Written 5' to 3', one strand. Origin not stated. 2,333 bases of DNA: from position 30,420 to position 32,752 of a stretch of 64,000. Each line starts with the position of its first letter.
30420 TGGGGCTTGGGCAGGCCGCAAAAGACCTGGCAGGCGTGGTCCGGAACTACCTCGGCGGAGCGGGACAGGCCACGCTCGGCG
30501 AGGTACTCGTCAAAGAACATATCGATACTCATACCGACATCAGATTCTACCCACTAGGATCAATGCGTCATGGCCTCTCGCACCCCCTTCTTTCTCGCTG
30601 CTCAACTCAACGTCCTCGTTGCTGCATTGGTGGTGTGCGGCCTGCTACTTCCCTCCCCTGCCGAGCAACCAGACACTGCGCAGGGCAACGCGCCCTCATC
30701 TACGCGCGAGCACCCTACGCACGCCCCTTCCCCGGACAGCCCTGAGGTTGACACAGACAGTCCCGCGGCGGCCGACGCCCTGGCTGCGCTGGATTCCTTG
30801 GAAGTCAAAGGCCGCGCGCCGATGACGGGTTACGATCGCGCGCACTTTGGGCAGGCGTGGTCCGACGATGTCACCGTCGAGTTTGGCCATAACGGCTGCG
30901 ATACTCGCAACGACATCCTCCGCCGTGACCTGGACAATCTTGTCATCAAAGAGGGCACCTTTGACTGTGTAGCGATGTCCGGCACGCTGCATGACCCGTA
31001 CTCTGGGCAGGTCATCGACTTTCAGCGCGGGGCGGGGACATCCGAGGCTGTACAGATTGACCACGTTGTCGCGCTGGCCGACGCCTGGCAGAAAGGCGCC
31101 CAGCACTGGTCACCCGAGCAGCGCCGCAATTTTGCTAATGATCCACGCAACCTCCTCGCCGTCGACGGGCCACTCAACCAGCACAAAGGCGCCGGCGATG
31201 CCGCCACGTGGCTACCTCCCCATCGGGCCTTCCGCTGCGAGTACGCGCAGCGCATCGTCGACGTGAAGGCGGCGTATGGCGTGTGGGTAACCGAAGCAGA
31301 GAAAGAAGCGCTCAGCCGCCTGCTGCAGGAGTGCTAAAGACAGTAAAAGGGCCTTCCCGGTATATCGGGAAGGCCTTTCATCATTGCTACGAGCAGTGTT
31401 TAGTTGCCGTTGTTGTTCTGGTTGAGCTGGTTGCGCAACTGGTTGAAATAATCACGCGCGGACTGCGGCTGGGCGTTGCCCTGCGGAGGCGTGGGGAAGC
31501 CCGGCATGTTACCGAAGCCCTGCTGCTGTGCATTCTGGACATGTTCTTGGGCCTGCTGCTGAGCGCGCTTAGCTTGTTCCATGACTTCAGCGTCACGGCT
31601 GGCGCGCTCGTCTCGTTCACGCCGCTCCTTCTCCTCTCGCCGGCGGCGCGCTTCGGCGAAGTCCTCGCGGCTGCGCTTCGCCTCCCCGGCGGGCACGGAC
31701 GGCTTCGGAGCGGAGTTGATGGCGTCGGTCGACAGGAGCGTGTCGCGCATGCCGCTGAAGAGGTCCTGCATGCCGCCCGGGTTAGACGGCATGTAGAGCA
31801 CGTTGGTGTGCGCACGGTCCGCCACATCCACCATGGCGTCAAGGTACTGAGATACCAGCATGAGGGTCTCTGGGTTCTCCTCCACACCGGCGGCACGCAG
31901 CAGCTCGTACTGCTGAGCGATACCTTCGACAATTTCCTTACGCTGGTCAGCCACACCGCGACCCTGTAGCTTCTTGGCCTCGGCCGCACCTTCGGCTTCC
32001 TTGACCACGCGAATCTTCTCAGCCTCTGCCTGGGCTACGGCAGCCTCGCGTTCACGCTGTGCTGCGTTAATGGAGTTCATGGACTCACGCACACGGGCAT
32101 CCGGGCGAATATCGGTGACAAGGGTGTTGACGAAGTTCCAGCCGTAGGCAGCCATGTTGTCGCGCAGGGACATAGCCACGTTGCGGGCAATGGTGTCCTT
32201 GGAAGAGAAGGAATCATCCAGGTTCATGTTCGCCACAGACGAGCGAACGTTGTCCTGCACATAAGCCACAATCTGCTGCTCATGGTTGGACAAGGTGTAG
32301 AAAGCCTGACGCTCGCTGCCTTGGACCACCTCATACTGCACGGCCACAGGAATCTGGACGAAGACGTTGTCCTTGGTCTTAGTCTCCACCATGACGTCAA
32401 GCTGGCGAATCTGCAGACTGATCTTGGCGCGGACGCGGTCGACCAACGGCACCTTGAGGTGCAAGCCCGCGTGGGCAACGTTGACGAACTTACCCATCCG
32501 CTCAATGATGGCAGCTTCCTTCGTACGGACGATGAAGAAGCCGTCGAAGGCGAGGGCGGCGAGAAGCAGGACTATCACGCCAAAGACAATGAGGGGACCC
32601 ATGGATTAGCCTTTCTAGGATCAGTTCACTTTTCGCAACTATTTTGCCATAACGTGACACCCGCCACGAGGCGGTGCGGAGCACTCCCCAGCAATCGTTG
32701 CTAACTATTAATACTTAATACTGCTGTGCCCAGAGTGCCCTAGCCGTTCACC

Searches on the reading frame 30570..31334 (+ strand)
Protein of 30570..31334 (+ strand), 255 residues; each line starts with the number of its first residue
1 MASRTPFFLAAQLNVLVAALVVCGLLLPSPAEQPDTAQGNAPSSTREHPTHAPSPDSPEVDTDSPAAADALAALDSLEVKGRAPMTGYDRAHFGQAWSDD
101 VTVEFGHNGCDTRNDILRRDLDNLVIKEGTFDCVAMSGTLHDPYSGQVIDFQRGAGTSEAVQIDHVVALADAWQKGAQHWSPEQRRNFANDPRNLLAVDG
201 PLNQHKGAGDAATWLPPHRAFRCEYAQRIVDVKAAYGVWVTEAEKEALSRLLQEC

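Call 12: search_protein_families(library=pfam, proteins=[window:30570-31334:+], max_evalue=0.001)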
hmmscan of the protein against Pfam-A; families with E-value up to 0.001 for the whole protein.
window:30570-31334:+ (255 aa): 1 family
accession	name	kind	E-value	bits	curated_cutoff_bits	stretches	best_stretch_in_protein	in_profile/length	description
PF07510.16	GmrSD_C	-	5.6e-21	75.3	23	1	111-250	1-137/138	GmrSD restriction endonucleases, C-terminal domain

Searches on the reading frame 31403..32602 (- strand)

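Call 12: search_protein_families(library=pfam, proteins=[window:31403-32602:-], max_evalue=0.001)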
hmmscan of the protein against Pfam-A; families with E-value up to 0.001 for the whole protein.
window:31403-32602:- (400 aa): 1 family
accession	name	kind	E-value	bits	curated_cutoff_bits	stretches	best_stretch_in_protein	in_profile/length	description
PF01145.31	Band_7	-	1.1e-34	120.5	23.6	1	23-196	1-176/176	SPFH domain / Band 7 family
